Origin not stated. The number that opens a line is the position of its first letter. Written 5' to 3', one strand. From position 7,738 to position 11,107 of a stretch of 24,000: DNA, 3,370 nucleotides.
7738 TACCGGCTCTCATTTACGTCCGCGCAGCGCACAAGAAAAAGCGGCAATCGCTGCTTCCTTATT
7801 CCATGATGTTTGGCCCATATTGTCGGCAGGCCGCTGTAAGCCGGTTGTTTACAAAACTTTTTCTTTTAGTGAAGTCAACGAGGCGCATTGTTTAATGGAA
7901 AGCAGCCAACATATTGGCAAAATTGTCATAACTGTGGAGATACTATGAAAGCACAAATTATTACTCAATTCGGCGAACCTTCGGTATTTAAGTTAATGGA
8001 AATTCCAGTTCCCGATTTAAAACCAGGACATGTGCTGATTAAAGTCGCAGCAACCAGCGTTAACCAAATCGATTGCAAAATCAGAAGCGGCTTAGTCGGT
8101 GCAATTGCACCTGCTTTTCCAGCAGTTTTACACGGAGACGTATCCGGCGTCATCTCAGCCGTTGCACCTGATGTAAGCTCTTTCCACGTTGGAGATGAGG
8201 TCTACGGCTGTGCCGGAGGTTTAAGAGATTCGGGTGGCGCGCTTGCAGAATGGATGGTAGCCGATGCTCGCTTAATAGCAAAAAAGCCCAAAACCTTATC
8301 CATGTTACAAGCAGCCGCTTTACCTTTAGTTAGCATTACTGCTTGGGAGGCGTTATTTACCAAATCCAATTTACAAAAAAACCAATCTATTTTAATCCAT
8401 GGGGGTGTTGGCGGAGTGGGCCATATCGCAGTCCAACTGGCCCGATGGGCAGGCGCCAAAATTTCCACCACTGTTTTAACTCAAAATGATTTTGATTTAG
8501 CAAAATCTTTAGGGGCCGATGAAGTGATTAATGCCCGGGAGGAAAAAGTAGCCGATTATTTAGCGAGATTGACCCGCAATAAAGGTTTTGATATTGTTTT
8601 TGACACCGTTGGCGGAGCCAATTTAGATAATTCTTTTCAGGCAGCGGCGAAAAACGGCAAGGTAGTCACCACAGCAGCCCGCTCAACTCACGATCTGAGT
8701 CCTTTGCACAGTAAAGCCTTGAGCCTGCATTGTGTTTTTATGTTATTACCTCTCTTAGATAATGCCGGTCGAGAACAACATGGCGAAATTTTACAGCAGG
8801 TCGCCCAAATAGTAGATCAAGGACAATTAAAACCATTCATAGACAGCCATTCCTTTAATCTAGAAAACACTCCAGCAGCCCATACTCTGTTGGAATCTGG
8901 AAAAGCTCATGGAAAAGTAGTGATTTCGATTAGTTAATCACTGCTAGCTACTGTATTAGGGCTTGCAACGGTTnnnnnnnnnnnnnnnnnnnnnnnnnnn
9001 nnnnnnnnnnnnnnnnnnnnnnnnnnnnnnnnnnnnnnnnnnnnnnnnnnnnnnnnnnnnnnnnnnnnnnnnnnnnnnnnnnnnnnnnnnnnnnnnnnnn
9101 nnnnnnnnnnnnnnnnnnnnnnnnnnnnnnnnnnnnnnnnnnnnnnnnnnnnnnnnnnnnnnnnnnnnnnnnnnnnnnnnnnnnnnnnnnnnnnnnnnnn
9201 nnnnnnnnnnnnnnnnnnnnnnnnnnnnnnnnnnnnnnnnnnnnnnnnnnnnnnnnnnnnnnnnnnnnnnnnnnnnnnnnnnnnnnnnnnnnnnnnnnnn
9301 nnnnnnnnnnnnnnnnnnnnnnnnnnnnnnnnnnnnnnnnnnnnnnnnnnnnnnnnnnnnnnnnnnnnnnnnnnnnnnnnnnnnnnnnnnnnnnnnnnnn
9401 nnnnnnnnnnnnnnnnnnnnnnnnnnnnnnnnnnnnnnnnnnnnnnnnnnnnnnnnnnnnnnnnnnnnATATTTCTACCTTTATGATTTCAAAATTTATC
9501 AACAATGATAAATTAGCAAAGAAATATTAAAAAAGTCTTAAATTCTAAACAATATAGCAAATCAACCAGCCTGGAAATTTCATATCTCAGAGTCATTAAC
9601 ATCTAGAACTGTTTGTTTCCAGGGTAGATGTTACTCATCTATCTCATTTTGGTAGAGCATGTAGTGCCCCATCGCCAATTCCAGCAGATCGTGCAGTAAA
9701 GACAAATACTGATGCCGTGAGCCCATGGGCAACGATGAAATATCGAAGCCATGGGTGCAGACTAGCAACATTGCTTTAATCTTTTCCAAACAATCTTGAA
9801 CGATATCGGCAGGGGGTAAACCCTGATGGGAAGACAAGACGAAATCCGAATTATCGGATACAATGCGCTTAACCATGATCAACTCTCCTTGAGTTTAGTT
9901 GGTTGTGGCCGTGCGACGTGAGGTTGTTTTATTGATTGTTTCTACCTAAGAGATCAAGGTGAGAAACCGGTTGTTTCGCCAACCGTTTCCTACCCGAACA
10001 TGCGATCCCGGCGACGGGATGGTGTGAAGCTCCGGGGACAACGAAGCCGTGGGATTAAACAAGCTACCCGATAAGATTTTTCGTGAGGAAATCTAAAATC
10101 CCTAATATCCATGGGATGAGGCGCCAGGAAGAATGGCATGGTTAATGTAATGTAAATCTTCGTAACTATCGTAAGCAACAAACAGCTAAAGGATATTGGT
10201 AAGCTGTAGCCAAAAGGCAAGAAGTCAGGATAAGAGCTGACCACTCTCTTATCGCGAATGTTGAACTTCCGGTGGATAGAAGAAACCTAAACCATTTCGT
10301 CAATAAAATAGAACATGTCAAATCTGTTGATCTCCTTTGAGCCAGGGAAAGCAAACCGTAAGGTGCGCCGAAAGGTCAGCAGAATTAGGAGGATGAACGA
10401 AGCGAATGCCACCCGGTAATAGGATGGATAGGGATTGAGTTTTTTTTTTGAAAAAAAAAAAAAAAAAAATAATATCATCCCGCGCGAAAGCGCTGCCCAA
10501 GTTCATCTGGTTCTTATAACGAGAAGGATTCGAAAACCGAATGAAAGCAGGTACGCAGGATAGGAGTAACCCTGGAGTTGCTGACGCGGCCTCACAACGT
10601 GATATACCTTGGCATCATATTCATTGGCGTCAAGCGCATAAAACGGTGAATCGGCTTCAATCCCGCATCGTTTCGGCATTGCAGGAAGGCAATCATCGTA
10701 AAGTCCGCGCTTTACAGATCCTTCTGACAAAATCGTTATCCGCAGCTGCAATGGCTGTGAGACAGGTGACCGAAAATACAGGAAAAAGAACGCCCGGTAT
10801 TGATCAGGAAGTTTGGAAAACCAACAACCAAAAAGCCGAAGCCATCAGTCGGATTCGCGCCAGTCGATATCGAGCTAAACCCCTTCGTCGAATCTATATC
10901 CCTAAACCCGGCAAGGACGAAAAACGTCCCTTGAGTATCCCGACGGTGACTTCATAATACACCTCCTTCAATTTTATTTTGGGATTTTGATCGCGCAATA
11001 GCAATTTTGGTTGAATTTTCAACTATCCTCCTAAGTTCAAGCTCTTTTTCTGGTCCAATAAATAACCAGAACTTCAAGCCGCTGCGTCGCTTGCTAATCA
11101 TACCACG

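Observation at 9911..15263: Mobile element nested in a mobile element: a serine-recombinase cassette interrupts the group II intron RT exactly at the conserved IPTxxDR motif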

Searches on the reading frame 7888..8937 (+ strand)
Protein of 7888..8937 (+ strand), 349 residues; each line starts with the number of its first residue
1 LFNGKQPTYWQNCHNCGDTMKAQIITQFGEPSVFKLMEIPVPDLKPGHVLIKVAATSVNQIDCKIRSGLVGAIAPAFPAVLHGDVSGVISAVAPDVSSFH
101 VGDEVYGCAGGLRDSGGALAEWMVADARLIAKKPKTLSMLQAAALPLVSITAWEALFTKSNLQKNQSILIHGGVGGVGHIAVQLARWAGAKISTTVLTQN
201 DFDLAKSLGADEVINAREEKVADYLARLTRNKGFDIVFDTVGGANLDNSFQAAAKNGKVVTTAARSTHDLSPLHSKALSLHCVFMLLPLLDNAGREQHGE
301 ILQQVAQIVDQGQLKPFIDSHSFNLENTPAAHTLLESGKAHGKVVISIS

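Call 43: list_cluster_members(proteins=[P0001, P0016, P0059, window:7888-8937:+])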
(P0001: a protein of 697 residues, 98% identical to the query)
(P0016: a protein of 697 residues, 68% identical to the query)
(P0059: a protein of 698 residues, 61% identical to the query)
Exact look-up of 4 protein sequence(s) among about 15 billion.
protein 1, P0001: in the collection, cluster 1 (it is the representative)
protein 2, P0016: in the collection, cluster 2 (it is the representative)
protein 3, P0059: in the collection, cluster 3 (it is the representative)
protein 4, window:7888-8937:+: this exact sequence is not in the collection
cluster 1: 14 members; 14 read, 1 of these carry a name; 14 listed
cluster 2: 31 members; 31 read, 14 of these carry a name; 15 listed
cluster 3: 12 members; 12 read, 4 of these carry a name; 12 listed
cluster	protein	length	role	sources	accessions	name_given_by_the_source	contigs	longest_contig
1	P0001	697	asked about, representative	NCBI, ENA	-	-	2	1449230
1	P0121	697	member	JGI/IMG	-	DNA invertase Pin-like site-specific DNA recombinase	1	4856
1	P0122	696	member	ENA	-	-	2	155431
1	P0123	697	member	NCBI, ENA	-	-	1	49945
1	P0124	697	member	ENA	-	-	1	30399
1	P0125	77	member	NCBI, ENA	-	-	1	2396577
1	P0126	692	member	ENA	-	-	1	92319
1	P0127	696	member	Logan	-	-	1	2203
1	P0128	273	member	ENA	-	-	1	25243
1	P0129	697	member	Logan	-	-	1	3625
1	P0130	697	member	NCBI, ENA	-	-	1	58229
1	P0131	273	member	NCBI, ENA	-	-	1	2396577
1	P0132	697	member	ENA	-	-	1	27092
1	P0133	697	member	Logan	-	-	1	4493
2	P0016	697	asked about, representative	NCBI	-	-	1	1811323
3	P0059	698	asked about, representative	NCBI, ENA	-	-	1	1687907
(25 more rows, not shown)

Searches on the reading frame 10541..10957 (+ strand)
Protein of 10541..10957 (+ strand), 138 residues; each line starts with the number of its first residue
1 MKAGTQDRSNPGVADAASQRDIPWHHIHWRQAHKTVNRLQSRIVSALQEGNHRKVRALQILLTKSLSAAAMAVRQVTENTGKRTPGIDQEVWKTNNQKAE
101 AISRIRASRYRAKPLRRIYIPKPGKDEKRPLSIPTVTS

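Call 5: search_protein_families(library=pfam, proteins=[window:10541-10957:+], max_evalue=0.01)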
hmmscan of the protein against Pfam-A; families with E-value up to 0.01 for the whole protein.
window:10541-10957:+ (138 aa): 1 family
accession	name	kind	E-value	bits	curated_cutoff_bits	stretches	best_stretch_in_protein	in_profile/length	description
PF13655.11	RVT_N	-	5.9e-31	107.1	28.1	1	24-104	1-82/83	N-terminal domain of reverse transcriptase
